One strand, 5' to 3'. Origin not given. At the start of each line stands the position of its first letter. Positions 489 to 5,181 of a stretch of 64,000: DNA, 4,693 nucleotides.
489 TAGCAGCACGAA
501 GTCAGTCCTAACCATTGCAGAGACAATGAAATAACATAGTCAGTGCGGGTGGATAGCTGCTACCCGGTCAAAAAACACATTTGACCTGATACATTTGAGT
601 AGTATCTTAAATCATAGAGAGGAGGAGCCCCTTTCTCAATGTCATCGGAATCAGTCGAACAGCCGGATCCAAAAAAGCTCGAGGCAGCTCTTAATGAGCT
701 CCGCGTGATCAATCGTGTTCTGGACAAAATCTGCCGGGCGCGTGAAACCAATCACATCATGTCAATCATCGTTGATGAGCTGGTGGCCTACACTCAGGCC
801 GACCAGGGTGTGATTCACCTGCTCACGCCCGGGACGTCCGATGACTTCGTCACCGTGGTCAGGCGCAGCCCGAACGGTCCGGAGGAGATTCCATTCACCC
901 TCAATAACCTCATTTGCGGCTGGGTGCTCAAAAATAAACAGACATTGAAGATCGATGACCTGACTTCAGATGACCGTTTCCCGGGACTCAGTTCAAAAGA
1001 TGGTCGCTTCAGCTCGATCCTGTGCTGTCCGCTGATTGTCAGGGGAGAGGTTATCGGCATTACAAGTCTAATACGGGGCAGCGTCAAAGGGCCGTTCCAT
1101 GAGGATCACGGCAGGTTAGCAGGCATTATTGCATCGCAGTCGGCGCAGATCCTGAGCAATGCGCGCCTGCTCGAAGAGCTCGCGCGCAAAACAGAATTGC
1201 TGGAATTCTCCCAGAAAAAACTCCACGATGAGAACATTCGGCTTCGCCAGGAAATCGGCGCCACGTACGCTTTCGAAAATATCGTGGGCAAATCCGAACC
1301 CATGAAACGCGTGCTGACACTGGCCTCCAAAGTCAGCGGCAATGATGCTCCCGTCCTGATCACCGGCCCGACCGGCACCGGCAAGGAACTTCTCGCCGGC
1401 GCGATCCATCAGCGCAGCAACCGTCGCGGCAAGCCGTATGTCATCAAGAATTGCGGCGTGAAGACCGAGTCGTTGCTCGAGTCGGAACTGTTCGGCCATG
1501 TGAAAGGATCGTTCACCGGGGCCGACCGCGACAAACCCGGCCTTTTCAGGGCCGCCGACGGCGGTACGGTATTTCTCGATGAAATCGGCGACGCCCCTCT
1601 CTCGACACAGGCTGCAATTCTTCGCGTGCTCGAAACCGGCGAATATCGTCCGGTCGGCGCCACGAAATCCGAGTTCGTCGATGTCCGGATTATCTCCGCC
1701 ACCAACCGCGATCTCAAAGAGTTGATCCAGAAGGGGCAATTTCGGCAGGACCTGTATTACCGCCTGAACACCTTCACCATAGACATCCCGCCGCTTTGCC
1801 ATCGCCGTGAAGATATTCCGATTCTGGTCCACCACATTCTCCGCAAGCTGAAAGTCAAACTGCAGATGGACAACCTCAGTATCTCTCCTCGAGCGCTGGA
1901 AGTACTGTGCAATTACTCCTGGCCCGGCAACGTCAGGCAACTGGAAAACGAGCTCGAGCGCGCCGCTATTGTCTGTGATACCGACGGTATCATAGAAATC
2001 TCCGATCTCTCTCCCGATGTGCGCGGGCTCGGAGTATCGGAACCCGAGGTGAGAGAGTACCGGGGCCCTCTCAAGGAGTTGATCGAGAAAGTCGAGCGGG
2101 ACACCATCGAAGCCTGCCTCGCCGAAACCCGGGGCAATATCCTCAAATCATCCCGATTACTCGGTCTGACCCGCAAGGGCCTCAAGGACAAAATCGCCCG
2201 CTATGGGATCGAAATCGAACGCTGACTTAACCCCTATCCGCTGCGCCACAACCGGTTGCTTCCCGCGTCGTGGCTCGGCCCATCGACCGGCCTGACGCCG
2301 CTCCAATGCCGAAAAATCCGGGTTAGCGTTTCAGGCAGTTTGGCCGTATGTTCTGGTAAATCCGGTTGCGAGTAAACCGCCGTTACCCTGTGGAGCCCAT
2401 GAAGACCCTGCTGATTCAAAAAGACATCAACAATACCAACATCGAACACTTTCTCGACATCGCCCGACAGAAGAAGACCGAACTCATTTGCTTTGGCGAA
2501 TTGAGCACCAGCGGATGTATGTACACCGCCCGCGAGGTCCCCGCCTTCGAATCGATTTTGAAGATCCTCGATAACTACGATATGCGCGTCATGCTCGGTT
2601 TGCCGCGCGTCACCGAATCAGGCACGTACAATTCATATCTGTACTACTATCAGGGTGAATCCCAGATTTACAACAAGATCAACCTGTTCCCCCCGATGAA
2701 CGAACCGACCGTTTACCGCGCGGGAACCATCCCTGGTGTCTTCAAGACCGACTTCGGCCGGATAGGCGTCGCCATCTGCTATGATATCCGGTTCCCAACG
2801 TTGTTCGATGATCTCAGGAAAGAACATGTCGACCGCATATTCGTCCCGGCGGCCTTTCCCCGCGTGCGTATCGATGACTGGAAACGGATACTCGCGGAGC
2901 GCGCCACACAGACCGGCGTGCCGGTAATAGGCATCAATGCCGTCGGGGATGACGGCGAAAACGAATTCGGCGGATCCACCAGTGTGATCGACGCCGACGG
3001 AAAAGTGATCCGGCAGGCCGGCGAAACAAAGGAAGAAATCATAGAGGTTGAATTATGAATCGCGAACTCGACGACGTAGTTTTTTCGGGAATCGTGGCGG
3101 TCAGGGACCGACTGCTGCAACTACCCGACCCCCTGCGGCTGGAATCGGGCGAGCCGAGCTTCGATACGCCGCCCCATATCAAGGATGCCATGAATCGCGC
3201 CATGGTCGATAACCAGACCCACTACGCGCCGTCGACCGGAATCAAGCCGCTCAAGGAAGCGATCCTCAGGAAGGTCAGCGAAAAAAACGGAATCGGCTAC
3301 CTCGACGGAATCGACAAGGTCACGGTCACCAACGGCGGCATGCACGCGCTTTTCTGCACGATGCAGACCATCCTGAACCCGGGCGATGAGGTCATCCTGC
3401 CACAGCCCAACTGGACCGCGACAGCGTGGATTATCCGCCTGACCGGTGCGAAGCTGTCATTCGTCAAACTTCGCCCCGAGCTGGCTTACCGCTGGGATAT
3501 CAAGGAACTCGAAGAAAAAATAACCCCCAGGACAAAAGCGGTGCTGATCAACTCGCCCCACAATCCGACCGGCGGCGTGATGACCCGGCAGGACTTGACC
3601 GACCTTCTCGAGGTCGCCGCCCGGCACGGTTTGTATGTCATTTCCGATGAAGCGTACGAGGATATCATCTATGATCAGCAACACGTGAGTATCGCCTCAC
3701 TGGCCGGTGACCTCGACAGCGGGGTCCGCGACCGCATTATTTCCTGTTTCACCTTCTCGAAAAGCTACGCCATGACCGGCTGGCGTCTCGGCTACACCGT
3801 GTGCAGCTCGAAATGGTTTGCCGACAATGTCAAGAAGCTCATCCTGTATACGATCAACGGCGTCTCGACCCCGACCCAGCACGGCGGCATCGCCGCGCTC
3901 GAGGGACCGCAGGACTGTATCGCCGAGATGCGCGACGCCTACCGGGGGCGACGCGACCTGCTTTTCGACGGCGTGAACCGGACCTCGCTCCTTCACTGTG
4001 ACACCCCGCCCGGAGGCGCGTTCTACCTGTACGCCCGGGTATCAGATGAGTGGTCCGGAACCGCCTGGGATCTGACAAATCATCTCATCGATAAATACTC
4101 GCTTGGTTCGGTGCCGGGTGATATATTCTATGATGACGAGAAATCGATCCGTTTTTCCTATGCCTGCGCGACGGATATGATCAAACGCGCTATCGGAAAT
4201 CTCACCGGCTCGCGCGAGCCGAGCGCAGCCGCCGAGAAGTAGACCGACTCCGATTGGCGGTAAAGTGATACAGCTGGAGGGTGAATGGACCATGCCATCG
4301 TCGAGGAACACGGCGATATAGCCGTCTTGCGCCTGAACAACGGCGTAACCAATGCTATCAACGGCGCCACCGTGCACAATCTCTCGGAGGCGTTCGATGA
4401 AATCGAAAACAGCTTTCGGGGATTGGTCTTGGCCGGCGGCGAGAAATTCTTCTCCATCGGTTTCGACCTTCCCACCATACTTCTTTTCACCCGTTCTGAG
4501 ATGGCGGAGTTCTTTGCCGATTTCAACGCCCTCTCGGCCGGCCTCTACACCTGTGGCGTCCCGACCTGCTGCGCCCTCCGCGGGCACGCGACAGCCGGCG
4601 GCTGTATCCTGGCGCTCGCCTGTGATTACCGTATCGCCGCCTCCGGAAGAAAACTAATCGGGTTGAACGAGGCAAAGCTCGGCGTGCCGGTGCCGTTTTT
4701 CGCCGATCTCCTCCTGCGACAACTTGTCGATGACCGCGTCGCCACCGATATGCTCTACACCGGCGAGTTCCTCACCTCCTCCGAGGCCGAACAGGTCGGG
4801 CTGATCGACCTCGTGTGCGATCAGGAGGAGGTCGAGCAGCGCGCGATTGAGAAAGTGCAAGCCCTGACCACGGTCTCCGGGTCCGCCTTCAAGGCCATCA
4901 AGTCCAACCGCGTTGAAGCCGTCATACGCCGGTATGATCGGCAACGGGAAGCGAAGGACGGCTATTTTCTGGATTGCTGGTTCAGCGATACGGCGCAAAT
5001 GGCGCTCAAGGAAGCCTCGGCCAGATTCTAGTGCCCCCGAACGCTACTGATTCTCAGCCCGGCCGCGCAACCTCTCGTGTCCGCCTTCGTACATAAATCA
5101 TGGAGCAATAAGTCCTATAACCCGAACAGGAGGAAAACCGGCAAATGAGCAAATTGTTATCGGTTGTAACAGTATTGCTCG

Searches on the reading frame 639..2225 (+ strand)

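Call 25: search_protein_families(library=pfam, proteins=[window:639-2225:+], max_evalue=0.00001)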
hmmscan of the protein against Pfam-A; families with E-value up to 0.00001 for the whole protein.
window:639-2225:+ (528 aa): 8 families
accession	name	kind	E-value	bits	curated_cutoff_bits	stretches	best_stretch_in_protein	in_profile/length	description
PF00158.32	Sigma54_activat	-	6.1e-66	221.7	20.2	1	215-381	1-167/168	Sigma-54 interaction domain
PF25601.1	AAA_lid_14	-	5e-23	81.2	27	1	388-464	2-77/87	AAA+ ATPase lid domain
PF14532.12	Sigma54_activ_2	-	4e-20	72.9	25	1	216-386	1-138/138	Sigma-54 interaction domain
PF01590.32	GAF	-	4.9e-14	53.4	22.4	1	39-171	4-132/133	GAF domain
PF13185.12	GAF_2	-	2.6e-13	50.8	28.6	1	37-172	4-135/136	GAF domain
PF07728.20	AAA_5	-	4.5e-08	33.6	22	1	238-357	1-123/139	AAA domain (dynein-related subfamily)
PF02954.25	HTH_8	-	4.6e-08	33.1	22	1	482-522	2-42/42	Bacterial regulatory protein, Fis family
PF07724.20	AAA_2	-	7.5e-06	26.5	27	0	239-367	6-135/166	AAA domain (Cdc48 subfamily)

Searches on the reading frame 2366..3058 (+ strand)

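Call 25: search_protein_families(library=pfam, proteins=[window:2366-3058:+], max_evalue=0.00001)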
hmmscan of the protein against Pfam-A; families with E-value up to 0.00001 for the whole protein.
window:2366-3058:+ (230 aa): 1 family
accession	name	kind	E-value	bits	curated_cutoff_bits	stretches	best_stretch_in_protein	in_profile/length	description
PF00795.27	CN_hydrolase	-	1.7e-30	106.7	23.2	1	25-229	20-245/256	Carbon-nitrogen hydrolase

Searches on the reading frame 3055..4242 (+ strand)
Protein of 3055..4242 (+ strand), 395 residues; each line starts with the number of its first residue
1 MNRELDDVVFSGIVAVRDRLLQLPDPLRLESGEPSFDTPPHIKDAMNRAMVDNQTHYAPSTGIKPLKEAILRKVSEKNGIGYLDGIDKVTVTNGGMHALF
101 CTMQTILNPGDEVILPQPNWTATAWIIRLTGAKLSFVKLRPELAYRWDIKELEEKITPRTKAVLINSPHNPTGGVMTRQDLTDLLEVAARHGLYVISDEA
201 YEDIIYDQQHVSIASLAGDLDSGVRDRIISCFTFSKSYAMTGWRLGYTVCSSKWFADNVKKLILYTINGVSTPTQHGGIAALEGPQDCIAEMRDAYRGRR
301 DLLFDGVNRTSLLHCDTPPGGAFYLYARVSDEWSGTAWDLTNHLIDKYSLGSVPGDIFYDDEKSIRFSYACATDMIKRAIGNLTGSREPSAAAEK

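Call 25: search_protein_families(library=pfam, proteins=[window:3055-4242:+], max_evalue=0.00001)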
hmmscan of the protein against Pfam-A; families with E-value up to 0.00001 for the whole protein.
window:3055-4242:+ (395 aa): 4 families
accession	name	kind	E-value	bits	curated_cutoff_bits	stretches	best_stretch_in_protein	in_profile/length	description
PF00155.27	Aminotran_1_2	-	3.8e-62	211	19.7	1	25-381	2-359/361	Aminotransferase class I and II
PF01041.23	DegT_DnrJ_EryC1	-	7.9e-16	58.7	19.8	1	88-200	41-147/360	DegT/DnrJ/EryC1/StrS aminotransferase family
PF01053.26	Cys_Met_Meta_PP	-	7.6e-11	41.6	27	1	80-200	61-175/381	Cys/Met metabolism PLP-dependent enzyme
PF00266.25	Aminotran_5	-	5e-07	29.4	21.5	1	87-200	62-177/371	Aminotransferase class-V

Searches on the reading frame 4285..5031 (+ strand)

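Call 25: search_protein_families(library=pfam, proteins=[window:4285-5031:+], max_evalue=0.00001)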
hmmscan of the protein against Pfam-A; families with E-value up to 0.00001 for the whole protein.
window:4285-5031:+ (248 aa): 2 families
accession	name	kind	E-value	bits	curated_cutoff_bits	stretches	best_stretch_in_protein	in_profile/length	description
PF00378.25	ECH_1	-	1.5e-41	142.9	27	1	9-239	3-235/251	Enoyl-CoA hydratase/isomerase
PF16113.10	ECH_2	-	4.1e-11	43.4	27.2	1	17-223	6-208/335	Enoyl-CoA hydratase/isomerase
